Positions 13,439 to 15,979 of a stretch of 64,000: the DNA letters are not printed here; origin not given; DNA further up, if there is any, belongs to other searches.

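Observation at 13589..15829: Cytochrome P450 fused to tandem cyclic-nucleotide-binding domains, with a non-canonical I-helix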

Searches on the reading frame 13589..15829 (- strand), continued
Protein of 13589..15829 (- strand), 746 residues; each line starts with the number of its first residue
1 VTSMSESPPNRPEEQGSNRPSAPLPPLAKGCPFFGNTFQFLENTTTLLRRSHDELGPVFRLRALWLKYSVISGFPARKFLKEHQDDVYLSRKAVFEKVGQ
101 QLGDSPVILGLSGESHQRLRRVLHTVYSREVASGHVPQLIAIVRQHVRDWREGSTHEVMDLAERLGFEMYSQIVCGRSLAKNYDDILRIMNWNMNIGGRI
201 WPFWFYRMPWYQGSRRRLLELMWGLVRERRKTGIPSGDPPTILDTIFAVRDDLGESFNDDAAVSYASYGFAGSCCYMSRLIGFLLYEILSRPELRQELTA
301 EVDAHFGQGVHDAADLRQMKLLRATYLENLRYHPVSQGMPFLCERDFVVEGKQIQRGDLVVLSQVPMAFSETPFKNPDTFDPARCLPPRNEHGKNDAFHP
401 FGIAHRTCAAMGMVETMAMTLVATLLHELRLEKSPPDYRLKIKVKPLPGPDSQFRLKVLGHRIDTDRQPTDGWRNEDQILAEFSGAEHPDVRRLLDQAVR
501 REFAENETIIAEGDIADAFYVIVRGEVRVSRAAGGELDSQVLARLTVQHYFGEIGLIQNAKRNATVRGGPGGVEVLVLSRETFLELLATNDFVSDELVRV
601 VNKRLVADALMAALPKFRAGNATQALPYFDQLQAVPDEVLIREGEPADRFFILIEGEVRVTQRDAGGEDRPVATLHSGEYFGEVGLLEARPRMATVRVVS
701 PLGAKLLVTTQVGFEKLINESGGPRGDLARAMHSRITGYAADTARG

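Call 41: fold_search(model_id=the predicted structure, library=pdb)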
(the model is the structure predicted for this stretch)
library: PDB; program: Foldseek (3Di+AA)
matches with E <= 10: 2000; with E <= 0.001: 1972
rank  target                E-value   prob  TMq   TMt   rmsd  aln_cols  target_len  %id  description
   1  6mcw                  1.9e-20  1.00  0.53  0.85   3.4       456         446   21  Crystal structure of the P450 domain of the CYP51-ferredoxin fusion protein from Methylococcus capsulatus, complex with  (released 2019-07-10)
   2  7jj1_C                7.2e-20  1.00  0.51  0.82   3.9       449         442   21  Crystal structure of the sterol 14alpha-demethylase-ferredoxin (CYP51-fx) heme domain and architectural comparison to  (released 2021-07-28)
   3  4hgh_A                1.5e-19  1.00  0.50  0.79   4.3       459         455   19  Crystal structure of P450 BM3 5F5 heme domain variant complexed with styrene (dataset I) (released 2013-05-01)
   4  1p0x_B                2.0e-19  1.00  0.51  0.81   3.9       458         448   19  F393Y mutant heme domain of flavocytochrome P450 BM3 (released 2003-12-09)
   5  7jj1_A                2.2e-19  1.00  0.51  0.84   3.7       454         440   20  Crystal structure of the sterol 14alpha-demethylase-ferredoxin (CYP51-fx) heme domain and architectural comparison to  (released 2021-07-28)
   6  3kx5_A                2.2e-19  1.00  0.51  0.80   4.8       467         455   19  Crystal structure of Bacillus megaterium BM3 heme domain mutant F261E (released 2010-05-19)
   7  1yqo_A                2.4e-19  1.00  0.50  0.81   3.9       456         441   19  T268A mutant heme domain of flavocytochrome P450 BM3 (released 2006-01-31)
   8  7y9k_A                2.7e-19  1.00  0.50  0.79   4.3       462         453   19  Crystal structure of P450 BM3-TMK from Bacillus megaterium (released 2023-06-28)
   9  2j1m_A                3.1e-19  1.00  0.50  0.79   4.3       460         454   19  P450 BM3 Heme domain in complex with DMSO (released 2007-05-15)
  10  7y9j_A                3.2e-19  1.00  0.51  0.80   4.2       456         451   20  Crystal structure of P450 BM3-TMK from Bacillus megaterium in complex with 5-nitro-1,2-benzisoxazole (released 2023-06-28)
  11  8hor_B                3.2e-19  1.00  0.50  0.79   4.3       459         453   19  Crystal structure of the P450 BM3 heme domain mutant F87A in complex with Im-C6-Phe(4CH3)-Tyr (released 2023-12-13)
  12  4due_B                3.2e-19  1.00  0.49  0.77   4.5       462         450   19  cytochrome P450 BM3h-2G9C6 MRI sensor bound to serotonin (released 2012-06-13)
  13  4hgi_B                3.7e-19  1.00  0.51  0.80   4.2       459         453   20  Crystal structure of P450 BM3 5F5 heme domain variant complexed with styrene (dataset II) (released 2013-05-01)
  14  7yjd_B                3.7e-19  1.00  0.50  0.80   4.2       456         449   20  Crystal structure of the P450 BM3 heme domain mutant F87A in complex with N-imidazolyl-hexanoyl-L-phenylalanine and hy (released 2023-07-26)
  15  7ydl_B                3.7e-19  1.00  0.50  0.79   4.3       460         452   20  Crystal structure of the P450 BM3 heme domain mutant F87A/T268I/A184V/A82T in complex with N-imidazolyl-hexanoyl-L-phe (released 2023-07-12)
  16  4due_A                4.0e-19  1.00  0.49  0.77   4.5       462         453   20  cytochrome P450 BM3h-2G9C6 MRI sensor bound to serotonin (released 2012-06-13)
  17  4dua_A                4.2e-19  1.00  0.51  0.79   4.1       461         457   20  cytochrome P450 BM3h-9D7 MRI sensor, no ligand (released 2012-06-13)
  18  1yqp_A                4.4e-19  1.00  0.50  0.81   3.8       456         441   19  T268N mutant cytochrome domain of flavocytochrome P450 BM3 (released 2006-01-31)
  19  8hos_B                4.6e-19  1.00  0.50  0.80   4.2       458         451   19  Crystal structure of the P450 BM3 heme domain mutant F87A in complex with Im-C6-Phe(4NO2)-Tyr (released 2023-12-13)
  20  7yjh_A                5.0e-19  1.00  0.50  0.79   4.4       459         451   19  Crystal structure of the P450 BM3 heme domain mutant F87V/T268I in complex with N-imidazolyl-pentanoyl-L-phenylalanine (released 2023-05-24)
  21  7egn_B                5.5e-19  1.00  0.50  0.80   4.2       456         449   19  Crystal structure of the P450 BM3 heme domain mutant F87A in complex with N-imidazolyl-hexanoyl-L-phenylalanine and hy (released 2021-08-18)
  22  1fah_A                5.5e-19  1.00  0.50  0.79   4.2       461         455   20  STRUCTURE OF CYTOCHROME P450 (released 1997-02-12)
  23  1p0v_A                5.8e-19  1.00  0.50  0.81   3.8       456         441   19  F393A mutant heme domain of flavocytochrome P450 BM3 (released 2003-12-09)
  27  2nnb_A                6.0e-19  1.00  0.50  0.81   3.9       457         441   19  The Q403K mutant heme domain of flavocytochrome P450 BM3 (released 2007-09-11)
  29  3ben_A                7.2e-19  1.00  0.50  0.79   4.4       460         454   19  Structure of N-(12-imidazolyl-dodecanoyl)-L-leucine inhibitor bound to the heme domain of Cytochrome P450-BM3 (released 2008-09-30)
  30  8jc3_A                7.2e-19  1.00  0.50  0.79   4.3       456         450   19  Crystal structure of the P450 BM3 heme domain mutant F87A-T268V in complex with Pyd-N-C4-Phe and hydroxylamine (released 2023-12-27)
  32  7yjg_A                7.2e-19  1.00  0.50  0.78   4.5       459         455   19  Crystal structure of the P450 BM3 heme domain mutant F87A/T268V/A82C/L181M in complex with N-imidazolyl-pentanoyl-L-ph (released 2023-05-24)
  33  2ij2_A                7.2e-19  1.00  0.50  0.79   4.4       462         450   19  Atomic structure of the heme domain of flavocytochrome P450-BM3 (released 2006-11-07)
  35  1p0w_A                7.5e-19  1.00  0.49  0.80   4.0       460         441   19  F393W mutant heme domain of flavocytochrome P450 BM3 (released 2003-12-09)
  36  1p0x_A                7.8e-19  1.00  0.50  0.81   3.9       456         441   19  F393Y mutant heme domain of flavocytochrome P450 BM3 (released 2003-12-09)
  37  7y0t_A                7.8e-19  1.00  0.50  0.80   4.0       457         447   19  Crystal structure of the P450 BM3 heme domain mutant F87A in complex with N-imidazolyl-hexanoyl-L-phenylalanyl-L-pheny (released 2023-06-14)
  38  5jqu_B                7.8e-19  1.00  0.50  0.79   4.2       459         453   19  Crystal structure of Cytochrome P450 BM3 heme domain G265F/T269V/L272W/L322I/F405M/A406S (WIVS-FM) variant with iron(I (released 2016-09-28)
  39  2ij2_B                7.8e-19  1.00  0.50  0.80   5.1       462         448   19  Atomic structure of the heme domain of flavocytochrome P450-BM3 (released 2006-11-07)
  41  7y9k_B                9.0e-19  1.00  0.51  0.80   4.1       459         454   19  Crystal structure of P450 BM3-TMK from Bacillus megaterium (released 2023-06-28)
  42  5e7y_B                9.0e-19  1.00  0.51  0.80   4.2       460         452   20  Crystal structure of P450 BM3 heme domain M7 variant (released 2017-01-25)
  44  9l7u_A                9.0e-19  1.00  0.49  0.78   4.3       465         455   18  Crystal structure of P450 BM3 F87A/V78S/L75N mutant complex with (-)-Ambroxide (released 2026-01-07)
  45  8hon_B                9.4e-19  1.00  0.50  0.79   4.2       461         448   19  Crystal structure of the P450 BM3 heme domain mutant F87A in complex with Im-C6-Tyr-Tyr (released 2023-12-13)
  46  2j4s_A                9.4e-19  1.00  0.50  0.79   4.3       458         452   19  P450 BM3 heme domain in complex with DMSO (released 2007-05-15)
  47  9l7v_A                9.4e-19  1.00  0.50  0.79   4.4       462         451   19  Crystal structure of P450 BM3 F87A/V78G mutant complex with (-)-Ambroxide (released 2026-01-07)
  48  8hou_A                9.8e-19  1.00  0.50  0.80   4.3       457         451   19  Crystal structure of the P450 BM3 heme domain mutant F87A-T268V in complex with Im-N-C4-Phe-Phe (released 2023-12-13)
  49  1p0v_B                1.0e-18  1.00  0.49  0.80   4.4       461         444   19  F393A mutant heme domain of flavocytochrome P450 BM3 (released 2003-12-09)
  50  1p0w_B                1.0e-18  1.00  0.50  0.80   4.1       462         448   19  F393W mutant heme domain of flavocytochrome P450 BM3 (released 2003-12-09)
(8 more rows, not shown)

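Call 58: search_protein_families(library=padloc, proteins=[window:13589-15829:-], max_evalue=0.01)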
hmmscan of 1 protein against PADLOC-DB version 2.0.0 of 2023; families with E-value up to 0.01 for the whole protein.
window:13589-15829:- (746 aa): 5 families
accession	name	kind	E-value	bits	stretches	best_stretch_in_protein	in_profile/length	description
PDLC02371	PycTIR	-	4.9e-13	47.1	2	492-605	31-138/288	-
PDLC00731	Effector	-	9.6e-12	42.5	2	492-605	34-141/306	TIR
PDLC00734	PycC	-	1.4e-10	38.8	2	491-588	25-121/374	Pycsar cyclase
PDLC00732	Effector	-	0.00014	18.9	0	497-605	35-137/301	TIR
PDLC00730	Effector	-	0.00071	16.9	0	492-591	50-144/299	TIR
